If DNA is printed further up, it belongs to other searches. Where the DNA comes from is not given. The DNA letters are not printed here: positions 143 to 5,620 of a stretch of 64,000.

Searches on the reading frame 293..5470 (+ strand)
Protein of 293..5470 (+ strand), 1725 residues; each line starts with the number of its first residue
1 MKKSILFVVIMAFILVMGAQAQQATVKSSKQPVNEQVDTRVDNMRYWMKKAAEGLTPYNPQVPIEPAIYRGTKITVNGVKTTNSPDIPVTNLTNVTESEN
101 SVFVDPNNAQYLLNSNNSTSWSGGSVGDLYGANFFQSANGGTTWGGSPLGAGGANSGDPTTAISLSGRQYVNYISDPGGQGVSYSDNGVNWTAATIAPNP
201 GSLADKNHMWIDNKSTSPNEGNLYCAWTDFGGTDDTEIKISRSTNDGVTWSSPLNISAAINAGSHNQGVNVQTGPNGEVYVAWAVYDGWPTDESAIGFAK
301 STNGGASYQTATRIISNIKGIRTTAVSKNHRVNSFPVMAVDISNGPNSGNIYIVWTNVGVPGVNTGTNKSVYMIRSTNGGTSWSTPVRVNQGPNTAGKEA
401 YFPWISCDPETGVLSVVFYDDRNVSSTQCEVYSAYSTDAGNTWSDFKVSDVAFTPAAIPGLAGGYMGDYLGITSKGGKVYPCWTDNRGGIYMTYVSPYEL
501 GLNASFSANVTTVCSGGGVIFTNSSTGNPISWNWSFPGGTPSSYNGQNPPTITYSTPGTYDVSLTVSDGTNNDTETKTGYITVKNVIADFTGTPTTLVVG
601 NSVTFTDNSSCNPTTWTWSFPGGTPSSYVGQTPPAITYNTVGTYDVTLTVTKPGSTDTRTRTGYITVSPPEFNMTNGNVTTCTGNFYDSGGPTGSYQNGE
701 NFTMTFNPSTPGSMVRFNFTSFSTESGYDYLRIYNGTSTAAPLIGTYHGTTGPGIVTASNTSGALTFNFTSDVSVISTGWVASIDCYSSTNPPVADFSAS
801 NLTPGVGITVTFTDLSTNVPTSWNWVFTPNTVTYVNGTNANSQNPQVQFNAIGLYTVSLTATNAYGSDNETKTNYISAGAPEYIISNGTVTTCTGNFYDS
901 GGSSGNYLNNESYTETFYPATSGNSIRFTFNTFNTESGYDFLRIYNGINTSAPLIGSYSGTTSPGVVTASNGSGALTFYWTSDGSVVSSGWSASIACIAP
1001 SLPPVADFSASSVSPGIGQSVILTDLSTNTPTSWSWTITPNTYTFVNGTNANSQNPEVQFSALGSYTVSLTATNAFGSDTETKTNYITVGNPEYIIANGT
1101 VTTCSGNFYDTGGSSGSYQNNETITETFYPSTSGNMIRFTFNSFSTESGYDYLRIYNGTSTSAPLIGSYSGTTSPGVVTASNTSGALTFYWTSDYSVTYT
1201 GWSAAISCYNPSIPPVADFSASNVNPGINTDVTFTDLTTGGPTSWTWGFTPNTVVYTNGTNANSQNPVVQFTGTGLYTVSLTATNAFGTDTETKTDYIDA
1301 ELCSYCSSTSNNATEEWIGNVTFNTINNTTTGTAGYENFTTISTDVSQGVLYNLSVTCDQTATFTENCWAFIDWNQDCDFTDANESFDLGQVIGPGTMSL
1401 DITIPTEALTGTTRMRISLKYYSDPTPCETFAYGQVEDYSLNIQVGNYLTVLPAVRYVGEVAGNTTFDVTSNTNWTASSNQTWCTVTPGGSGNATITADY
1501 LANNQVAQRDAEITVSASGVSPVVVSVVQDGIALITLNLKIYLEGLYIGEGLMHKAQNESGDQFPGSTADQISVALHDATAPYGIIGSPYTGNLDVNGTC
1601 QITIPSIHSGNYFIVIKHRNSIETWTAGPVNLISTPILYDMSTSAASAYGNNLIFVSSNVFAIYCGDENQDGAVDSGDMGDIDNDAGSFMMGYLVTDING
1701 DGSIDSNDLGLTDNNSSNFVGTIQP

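Call 6: search_protein_families(library=pfam, proteins=[window:293-5470:+], max_evalue=0.001)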
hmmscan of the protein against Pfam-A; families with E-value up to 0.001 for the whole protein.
window:293-5470:+ (1725 aa): 8 families
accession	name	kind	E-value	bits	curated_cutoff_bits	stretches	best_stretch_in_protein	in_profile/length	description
PF18911.6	PKD_4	-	5.3e-41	139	27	5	520-583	25-85/85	PKD domain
PF00801.26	PKD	-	6e-35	119.5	23.5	4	505-577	3-76/80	PKD domain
PF00431.26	CUB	-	4e-29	101.6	21.4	3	677-782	3-108/110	CUB domain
PF20009.4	GEVED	-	2.1e-18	67.3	24.4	1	1369-1442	3-78/78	GEVED domain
PF18981.6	InlK_D3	-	2.2e-08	34.5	25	0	1056-1084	42-70/75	Internalin K domain (D3/D4)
PF13088.12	BNR_2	-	2.8e-08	33.9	31.4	0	369-445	16-96/277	BNR repeat-like domain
PF19190.6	BACON_2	-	3.6e-08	33.6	25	1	1460-1530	16-92/94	Viral BACON domain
PF13004.13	BACON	-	8.8e-07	29.3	25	1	1473-1529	1-60/61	Putative binding domain, N-terminal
